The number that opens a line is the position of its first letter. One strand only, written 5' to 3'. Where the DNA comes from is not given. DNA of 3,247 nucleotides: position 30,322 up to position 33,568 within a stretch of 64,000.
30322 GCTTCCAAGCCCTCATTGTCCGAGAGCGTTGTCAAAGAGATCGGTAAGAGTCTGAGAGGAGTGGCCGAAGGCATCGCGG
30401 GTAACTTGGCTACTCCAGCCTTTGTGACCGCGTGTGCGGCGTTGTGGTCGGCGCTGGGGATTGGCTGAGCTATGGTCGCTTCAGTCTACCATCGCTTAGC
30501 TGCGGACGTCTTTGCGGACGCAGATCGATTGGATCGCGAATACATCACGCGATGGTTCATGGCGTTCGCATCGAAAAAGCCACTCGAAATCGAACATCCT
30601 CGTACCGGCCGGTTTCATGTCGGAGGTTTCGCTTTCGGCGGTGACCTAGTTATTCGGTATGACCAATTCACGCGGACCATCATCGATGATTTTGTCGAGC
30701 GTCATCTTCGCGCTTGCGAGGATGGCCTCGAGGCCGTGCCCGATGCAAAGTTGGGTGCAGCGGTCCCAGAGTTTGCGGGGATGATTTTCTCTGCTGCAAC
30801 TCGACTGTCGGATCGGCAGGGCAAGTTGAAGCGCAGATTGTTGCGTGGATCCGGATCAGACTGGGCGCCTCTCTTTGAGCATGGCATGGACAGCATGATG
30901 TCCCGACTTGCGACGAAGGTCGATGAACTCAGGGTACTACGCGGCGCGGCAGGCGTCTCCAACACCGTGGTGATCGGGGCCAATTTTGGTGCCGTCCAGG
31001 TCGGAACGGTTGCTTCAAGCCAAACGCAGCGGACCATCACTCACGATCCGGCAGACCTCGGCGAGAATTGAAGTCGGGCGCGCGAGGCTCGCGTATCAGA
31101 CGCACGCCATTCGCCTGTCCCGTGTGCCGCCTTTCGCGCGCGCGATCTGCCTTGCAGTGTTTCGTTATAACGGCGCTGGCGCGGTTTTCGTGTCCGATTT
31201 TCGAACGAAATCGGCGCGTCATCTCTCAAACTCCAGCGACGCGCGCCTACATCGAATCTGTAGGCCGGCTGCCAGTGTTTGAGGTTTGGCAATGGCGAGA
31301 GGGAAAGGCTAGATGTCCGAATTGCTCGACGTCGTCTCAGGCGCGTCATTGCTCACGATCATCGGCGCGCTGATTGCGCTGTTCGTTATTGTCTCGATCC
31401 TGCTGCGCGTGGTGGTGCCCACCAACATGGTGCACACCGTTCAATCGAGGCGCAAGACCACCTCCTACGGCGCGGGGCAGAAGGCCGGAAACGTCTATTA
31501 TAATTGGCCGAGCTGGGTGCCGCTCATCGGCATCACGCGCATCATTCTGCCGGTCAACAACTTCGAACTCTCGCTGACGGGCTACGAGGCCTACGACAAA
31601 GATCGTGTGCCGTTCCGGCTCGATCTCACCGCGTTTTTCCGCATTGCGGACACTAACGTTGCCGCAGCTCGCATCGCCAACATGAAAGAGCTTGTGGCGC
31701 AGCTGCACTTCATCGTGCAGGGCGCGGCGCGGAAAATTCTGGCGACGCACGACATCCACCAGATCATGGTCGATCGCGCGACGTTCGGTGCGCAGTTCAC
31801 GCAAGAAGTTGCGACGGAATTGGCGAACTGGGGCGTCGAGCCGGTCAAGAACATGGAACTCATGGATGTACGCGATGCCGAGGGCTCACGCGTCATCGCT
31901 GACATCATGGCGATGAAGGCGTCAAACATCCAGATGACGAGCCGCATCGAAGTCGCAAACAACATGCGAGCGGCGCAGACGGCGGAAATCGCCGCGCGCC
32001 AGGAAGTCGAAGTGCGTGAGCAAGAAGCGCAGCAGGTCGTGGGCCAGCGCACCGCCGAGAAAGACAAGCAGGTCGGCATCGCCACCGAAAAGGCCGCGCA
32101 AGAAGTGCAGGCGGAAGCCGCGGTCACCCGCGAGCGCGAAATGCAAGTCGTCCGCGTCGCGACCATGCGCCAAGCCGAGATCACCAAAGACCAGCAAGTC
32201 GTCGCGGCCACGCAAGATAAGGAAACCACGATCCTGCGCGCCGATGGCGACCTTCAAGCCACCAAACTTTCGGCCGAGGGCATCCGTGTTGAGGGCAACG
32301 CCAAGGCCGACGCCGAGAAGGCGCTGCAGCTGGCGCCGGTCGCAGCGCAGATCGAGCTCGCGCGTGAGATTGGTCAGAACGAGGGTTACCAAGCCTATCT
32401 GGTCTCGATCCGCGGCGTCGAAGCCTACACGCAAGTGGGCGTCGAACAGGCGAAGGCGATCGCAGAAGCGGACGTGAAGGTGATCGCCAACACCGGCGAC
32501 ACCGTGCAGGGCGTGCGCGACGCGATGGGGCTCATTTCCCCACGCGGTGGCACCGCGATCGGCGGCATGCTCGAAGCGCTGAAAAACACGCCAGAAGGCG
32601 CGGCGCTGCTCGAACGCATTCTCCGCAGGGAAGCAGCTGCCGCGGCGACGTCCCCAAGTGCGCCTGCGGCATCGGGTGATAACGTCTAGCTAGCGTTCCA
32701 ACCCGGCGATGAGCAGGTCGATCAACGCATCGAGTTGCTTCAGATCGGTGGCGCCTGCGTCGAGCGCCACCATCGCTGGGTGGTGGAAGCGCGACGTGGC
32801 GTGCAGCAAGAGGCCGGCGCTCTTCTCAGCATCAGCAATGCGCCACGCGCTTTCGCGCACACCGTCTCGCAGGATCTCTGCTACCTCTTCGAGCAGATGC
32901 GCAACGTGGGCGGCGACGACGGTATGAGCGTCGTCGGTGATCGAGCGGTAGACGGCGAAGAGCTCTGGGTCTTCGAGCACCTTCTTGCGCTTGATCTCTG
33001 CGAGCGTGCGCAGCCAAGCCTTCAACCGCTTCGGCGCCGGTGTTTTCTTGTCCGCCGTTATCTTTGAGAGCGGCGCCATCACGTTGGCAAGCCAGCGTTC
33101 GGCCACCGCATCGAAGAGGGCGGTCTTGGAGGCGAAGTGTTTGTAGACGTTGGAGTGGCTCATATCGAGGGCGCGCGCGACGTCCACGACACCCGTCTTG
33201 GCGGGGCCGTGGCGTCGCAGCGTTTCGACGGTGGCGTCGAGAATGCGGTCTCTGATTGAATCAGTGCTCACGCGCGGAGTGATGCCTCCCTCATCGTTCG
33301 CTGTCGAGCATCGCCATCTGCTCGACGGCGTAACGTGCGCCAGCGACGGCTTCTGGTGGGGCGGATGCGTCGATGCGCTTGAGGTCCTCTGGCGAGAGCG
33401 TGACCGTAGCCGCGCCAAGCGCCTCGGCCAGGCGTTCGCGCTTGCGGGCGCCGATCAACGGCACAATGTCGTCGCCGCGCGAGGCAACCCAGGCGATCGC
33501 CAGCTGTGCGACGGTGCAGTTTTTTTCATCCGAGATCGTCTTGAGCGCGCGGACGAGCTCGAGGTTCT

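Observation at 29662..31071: Two adjacent low-GC paralogous genes of unknown function, translationally coupled to ruvB, sharing a distinctive C-terminal motif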

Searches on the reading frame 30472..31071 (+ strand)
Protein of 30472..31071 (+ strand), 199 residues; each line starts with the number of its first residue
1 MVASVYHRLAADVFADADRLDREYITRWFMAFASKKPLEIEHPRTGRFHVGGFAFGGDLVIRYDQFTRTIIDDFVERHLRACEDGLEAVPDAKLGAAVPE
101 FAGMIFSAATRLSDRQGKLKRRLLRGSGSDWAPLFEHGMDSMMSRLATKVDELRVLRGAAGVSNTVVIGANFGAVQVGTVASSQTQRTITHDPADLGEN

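Call 4: search_protein_families(library=pfam, proteins=[window:30472-31071:+], max_evalue=1)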
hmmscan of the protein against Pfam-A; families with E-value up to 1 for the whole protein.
window:30472-31071:+ (199 aa): 0 families

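Call 6: search_protein_families(library=padloc, proteins=[window:30472-31071:+], max_evalue=1)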
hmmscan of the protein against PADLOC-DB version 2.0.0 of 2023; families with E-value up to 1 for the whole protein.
window:30472-31071:+ (199 aa): 0 families

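Call 7: search_protein_families(library=ncbifam, proteins=[window:30472-31071:+], max_evalue=1)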
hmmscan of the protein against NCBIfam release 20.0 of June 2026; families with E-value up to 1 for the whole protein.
window:30472-31071:+ (199 aa): 0 families

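Call 9: find_homologous_proteins(query=window:30472-31071:+, max_evalue=0.001)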
Query window:30472-31071:+ (199 aa): 5 proteins with E <= 0.001 among 626 candidates.
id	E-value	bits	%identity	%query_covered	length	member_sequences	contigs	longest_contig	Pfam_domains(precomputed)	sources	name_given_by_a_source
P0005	3.2e-127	440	100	100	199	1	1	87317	-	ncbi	ncbi:MAG: hypothetical protein R3C27_12945 [Hyphomonadaceae bacterium]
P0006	1.9e-81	290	73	92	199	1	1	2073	-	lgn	-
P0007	4.0e-72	260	63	98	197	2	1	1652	-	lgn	-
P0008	9.2e-67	243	59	98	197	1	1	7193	-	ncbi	-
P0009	7.2e-62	227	58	97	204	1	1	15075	-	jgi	jgi:hypothetical protein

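Call 11: find_encoding_contigs(protein=P0009, flank=8000, max_places=4)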
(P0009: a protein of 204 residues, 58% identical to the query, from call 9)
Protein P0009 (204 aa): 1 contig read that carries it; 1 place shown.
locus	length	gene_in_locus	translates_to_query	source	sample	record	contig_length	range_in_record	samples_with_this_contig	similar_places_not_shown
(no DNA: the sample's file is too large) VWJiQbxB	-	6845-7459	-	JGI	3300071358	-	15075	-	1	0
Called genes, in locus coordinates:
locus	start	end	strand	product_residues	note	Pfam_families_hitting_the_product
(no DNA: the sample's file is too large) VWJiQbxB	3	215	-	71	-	?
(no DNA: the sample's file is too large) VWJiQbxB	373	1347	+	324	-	PF00112:Peptidase_C1 (faint)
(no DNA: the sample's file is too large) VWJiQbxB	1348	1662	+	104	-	-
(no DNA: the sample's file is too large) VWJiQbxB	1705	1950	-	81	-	PF13560:HTH_31, PF12844:HTH_19, PF01381:HTH_3, PF12802:MarR_2 (faint)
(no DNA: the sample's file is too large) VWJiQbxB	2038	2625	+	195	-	-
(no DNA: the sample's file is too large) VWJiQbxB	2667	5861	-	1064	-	PF00149:Metallophos, PF24406:nSTAND_NTPase4 (weak)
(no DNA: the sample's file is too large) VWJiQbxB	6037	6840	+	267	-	-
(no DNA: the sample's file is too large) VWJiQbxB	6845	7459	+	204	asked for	-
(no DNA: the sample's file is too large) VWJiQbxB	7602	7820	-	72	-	-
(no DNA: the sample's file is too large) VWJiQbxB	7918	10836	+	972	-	PF13271:DUF4062 (weak)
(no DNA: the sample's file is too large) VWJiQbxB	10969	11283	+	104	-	PF12840:HTH_20, PF13412:HTH_24 (weak), PF09339:HTH_IclR (weak)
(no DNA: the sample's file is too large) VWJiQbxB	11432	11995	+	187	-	PF00239:Resolvase, PF13565:HTH_32 (faint), PF02796:HTH_7 (weak)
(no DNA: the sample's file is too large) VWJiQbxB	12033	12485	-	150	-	-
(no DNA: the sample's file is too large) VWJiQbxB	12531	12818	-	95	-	-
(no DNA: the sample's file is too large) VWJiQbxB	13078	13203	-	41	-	-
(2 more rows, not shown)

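Call 12: find_encoding_contigs(protein=P0008, flank=8000, max_places=4)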
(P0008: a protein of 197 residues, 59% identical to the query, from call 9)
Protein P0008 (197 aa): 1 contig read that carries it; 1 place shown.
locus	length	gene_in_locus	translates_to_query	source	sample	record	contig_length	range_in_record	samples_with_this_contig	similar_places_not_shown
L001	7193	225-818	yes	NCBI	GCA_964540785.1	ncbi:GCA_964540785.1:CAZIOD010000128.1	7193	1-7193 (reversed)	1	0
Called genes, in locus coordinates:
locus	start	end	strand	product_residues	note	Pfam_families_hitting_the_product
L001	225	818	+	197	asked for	-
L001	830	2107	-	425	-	PF00144:Beta-lactamase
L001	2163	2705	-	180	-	PF01872:RibD_C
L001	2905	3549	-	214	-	PF02798:GST_N, PF13417:GST_N_3, PF13409:GST_N_2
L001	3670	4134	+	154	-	PF03073:TspO_MBR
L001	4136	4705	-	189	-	PF00440:TetR_N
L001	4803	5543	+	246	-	PF19583:ODP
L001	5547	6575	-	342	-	PF03741:TerC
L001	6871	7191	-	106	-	?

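Call 17: find_encoding_contigs(protein=P0006, flank=8000, max_places=4)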
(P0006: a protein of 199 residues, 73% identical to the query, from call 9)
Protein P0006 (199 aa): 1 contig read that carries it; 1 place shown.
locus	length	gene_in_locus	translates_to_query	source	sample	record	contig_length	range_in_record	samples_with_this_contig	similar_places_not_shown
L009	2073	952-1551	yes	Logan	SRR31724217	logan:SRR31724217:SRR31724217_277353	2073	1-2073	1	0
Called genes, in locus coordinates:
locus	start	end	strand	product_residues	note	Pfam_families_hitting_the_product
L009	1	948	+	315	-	?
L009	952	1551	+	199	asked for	-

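Call 29: search_protein_families(library=pfam, proteins=[P0009], max_evalue=10)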
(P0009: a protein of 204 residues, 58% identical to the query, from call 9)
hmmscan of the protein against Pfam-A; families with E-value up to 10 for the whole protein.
P0009 (204 aa): 0 families

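Call 30: search_protein_families(library=padloc, proteins=[L009:127-948:+, P0006, P0007, P0008, P0009], max_evalue=1)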
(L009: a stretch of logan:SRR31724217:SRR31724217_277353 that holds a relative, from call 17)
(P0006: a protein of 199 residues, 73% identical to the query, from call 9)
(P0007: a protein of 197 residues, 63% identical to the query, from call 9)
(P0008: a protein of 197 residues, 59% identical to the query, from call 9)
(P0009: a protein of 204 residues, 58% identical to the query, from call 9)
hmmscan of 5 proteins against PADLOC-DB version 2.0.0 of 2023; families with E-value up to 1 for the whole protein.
L009:127-948:+ (273 aa): 1 family
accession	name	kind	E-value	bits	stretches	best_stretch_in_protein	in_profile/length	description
PDLC02879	DpdH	-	0.019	10.7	1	78-183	506-607/1064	DpdH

P0006 (199 aa): 0 families

P0007 (197 aa): 1 family
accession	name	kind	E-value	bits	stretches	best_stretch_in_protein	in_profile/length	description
PDLC02714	PbeC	-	0.042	10.7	1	68-93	326-351/651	PbeC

P0008 (197 aa): 0 families

P0009 (204 aa): 0 families

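Call 33: search_solved_structures(query=A2, max_evalue=10)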
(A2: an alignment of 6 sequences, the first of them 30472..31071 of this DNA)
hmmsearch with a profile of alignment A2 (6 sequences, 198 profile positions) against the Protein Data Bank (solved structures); distinct sequences matched with E-value up to 10: 13.
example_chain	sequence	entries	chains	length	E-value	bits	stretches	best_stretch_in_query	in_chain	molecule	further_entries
6vud_A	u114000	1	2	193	0.062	16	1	140-187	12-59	Ribosome-recycling factor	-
6nx2_A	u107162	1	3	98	1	12.1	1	125-183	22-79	Design construct AAA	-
8cra_E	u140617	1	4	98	1.5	11.5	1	111-160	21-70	Developmental protein SEPALLATA 3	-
4ox0_A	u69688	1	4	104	1.8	11.3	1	111-160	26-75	Developmental protein SEPALLATA 3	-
8vba_A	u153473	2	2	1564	1.9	11.2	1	154-188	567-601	EtpA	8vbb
8a3d_b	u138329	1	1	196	4.7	9.9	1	110-168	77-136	Ribosomal protein uL29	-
8q7z_Bh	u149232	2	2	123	4.9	9.9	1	113-168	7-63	Large ribosomal subunit protein uL29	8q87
22tu_Lh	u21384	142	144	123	4.9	9.9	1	113-168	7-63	60S ribosomal protein L35 | 60S RIBOSOMAL PROTEIN UL29 | uL29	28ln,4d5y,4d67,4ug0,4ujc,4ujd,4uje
9y42_h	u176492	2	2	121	4.9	9.8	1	114-168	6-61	Large ribosomal subunit protein uL29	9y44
6gz3_Ah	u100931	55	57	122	5.2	9.8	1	113-168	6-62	ribosomal protein uL29 | 60S ribosomal protein L35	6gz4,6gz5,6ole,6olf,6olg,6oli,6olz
5lzs_h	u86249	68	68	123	7.5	9.2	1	113-168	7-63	uL29 | eL35 | 60S ribosomal protein L35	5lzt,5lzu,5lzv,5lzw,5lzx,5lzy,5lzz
11he_35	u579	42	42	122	8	9.1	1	113-168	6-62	60S ribosomal protein L35 | uL29 | eL29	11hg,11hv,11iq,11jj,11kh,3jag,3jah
7cpu_Lh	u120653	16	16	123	8.5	9.1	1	113-168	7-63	60S ribosomal protein L35 | Large ribosomal subunit protein uL29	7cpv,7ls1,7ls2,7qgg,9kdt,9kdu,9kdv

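Call 44: predict_structure(alignment_id=A4)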
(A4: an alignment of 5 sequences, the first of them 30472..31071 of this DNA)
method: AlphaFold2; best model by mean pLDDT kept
length: 199 residues; sequences in the alignment: 5
mean_pLDDT: 75.1   pTM: 0.68
mean pLDDT of the five models: 75.1, 74.3, 73.1, 73.0, 69.4
residues with pLDDT >= 90: 72; 70-90: 66; 50-70: 22; < 50: 39
segments of 3 or more residues with pLDDT < 50: 161-199
pLDDT, mean of each block of 10 residues (from residue 1): 81 94 87 76 71 62 85 94 93 92 95 88 67 80 95 84 42 42 34 35
secondary structure, 60 per line:
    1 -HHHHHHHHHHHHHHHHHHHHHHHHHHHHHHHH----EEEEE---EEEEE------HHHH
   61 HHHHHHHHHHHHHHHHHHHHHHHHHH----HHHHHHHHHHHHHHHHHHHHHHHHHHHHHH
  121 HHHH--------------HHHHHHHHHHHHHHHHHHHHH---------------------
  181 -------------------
elements in order: H2-33 E38-42 E46-50 H57-86 H91-124 H139-159

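Call 89: find_homologous_proteins(query=A9, max_evalue=0.001)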
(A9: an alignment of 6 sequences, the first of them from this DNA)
Query A9 (6 sequences) (161 aa, profile of the alignment): 11 proteins with E <= 0.001 among 7287 candidates.
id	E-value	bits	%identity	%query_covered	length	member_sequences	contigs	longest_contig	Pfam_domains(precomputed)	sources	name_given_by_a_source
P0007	2.9e-80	286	66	99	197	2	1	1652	-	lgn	-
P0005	9.7e-79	281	100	100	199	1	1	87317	-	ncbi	ncbi:MAG: hypothetical protein R3C27_12945 [Hyphomonadaceae bacterium]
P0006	5.0e-78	279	75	99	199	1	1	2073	-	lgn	-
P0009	2.9e-77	276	61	98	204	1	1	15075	-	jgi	jgi:hypothetical protein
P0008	7.9e-74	265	62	100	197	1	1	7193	-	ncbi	-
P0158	2.4e-33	133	36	80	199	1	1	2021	-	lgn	-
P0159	3.4e-31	126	39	73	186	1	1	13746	-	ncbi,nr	ncbi:MAG: hypothetical protein K2X61_11265 [Caulobacteraceae bacterium]|nr:hypothetical protein [Cau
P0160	6.4e-30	122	37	76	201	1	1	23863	-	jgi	jgi:hypothetical protein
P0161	5.8e-29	119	37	72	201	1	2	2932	-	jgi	jgi:hypothetical protein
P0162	5.7e-28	116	32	74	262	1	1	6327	-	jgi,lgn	jgi:hypothetical protein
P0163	1.0e-8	53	28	79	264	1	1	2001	-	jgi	-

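Call 91: find_encoding_contigs(protein=P0159, flank=5000, max_places=2)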
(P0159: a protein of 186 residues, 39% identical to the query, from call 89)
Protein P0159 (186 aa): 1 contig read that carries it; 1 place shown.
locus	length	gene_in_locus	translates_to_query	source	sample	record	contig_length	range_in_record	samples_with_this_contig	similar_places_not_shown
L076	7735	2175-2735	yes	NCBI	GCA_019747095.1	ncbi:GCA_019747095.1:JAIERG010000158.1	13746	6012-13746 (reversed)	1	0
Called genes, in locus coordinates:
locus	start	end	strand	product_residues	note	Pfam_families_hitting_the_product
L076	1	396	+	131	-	PF01964:ThiC_Rad_SAM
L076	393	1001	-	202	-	-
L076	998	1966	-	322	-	-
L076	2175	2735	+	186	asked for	-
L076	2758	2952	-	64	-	PF04480:DUF559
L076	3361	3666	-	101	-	-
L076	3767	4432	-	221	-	PF01323:DSBA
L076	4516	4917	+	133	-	-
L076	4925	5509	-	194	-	PF03232:COQ7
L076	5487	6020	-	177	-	PF02600:DsbB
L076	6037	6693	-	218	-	PF06055:ExoD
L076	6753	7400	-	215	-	PF28117:XrtH_assoc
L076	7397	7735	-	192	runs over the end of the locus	-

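Call 92: find_encoding_contigs(protein=P0160, flank=5000, max_places=2)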
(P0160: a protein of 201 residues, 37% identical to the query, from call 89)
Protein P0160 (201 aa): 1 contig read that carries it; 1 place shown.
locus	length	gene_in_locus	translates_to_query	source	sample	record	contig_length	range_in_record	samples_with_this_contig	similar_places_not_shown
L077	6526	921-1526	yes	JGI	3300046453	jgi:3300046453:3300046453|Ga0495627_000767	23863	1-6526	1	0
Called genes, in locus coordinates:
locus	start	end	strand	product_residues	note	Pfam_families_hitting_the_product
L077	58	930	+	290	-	PF01218:Coprogen_oxidas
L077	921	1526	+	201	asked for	-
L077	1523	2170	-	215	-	-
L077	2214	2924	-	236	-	PF00117:GATase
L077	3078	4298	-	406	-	PF01743:PolyA_pol, PF12627:PolyA_pol_RNAbd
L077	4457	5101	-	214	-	PF00293:NUDIX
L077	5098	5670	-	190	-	PF06938:DUF1285_N, PF21028:DUF1285_C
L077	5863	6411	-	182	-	PF00583:Acetyltransf_1, PF13508:Acetyltransf_7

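Call 99: find_related_loci(query=A4, collection=viral_contigs, flank=4000)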
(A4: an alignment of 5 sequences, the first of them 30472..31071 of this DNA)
Query A4 (199 aa) in viral_contigs; peptide patterns used: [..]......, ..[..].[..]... (x = any residue, [..] = any of these).
17 stretches matched a pattern, but none encodes a relative of the query by tblastn (E <= 1e-3).

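Call 106: search_protein_families(library=phrogs, proteins=[window:30472-31071:+, P0160], max_evalue=0.01)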
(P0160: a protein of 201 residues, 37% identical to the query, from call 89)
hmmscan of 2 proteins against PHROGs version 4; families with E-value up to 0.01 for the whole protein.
window:30472-31071:+ (199 aa): 0 families

P0160 (201 aa): 0 families

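Call 108: search_protein_families(library=padloc, proteins=[P0160], max_evalue=0.01)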
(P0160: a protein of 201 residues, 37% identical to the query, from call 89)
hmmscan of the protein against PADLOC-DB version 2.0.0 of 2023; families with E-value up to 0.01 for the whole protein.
P0160 (201 aa): 0 families

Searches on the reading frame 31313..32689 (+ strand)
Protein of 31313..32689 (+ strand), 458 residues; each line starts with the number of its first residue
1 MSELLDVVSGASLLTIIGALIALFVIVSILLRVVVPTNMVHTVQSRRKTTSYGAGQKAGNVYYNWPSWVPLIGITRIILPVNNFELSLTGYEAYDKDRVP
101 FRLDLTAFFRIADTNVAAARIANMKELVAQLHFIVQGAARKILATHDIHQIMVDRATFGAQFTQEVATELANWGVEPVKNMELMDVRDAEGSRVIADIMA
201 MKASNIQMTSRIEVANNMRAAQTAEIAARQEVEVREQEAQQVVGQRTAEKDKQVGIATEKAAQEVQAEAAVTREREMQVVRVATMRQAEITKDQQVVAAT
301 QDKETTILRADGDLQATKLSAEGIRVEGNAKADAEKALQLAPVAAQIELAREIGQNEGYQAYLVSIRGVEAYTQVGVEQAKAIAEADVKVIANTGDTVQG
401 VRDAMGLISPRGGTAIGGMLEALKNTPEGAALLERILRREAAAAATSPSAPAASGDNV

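Call 4: search_protein_families(library=pfam, proteins=[window:31313-32689:+], max_evalue=1)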
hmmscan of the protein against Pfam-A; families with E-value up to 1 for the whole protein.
window:31313-32689:+ (458 aa): 1 family
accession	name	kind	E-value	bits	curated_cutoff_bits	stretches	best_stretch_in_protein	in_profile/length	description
PF01145.31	Band_7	-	7.5e-11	42.8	23.6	1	65-238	29-175/176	SPFH domain / Band 7 family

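Call 6: search_protein_families(library=padloc, proteins=[window:31313-32689:+], max_evalue=1)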
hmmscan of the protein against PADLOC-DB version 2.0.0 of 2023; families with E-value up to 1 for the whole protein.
window:31313-32689:+ (458 aa): 0 families

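Call 7: search_protein_families(library=ncbifam, proteins=[window:31313-32689:+], max_evalue=1)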
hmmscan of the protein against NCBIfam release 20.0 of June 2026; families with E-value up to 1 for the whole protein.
window:31313-32689:+ (458 aa): 2 families
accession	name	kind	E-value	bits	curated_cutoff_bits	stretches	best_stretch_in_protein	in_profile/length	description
TIGR03917.1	Frankia_40_dom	paralog_domain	0.16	12.1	40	0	390-410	3-23/40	Frankia-40 domain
NF047984.1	porin_WD0745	equivalog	0.51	8.8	600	1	182-327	31-181/662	WD0745 family porin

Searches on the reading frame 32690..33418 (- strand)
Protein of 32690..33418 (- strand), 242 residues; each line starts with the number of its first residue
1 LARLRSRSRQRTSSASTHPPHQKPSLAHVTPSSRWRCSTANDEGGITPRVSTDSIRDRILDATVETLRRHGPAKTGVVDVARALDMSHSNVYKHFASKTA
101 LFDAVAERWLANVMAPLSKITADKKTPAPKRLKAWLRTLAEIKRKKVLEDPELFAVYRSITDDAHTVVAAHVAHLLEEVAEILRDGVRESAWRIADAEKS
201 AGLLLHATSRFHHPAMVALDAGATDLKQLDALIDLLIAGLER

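Call 4: search_protein_families(library=pfam, proteins=[window:32690-33418:-], max_evalue=1)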
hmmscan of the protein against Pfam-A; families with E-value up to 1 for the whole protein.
window:32690-33418:- (242 aa): 5 families
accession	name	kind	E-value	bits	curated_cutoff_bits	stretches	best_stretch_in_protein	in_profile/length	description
PF17935.6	TetR_C_27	-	2.5e-26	92.3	26.1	1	128-218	1-91/106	Tetracyclin repressor-like, C-terminal domain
PF00440.29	TetR_N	-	6.6e-12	45.5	24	1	59-105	1-47/47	Bacterial regulatory proteins, tetR family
PF12840.13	HTH_20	-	0.043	14.2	27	1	58-95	8-39/51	Helix-turn-helix domain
PF24430.1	DUF7553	-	0.053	14.5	27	1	96-145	16-63/85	Family of unknown function (DUF7553)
PF02965.22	Met_synt_B12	-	0.11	12.4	25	1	152-200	136-185/273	Vitamin B12 dependent methionine synthase, activation domain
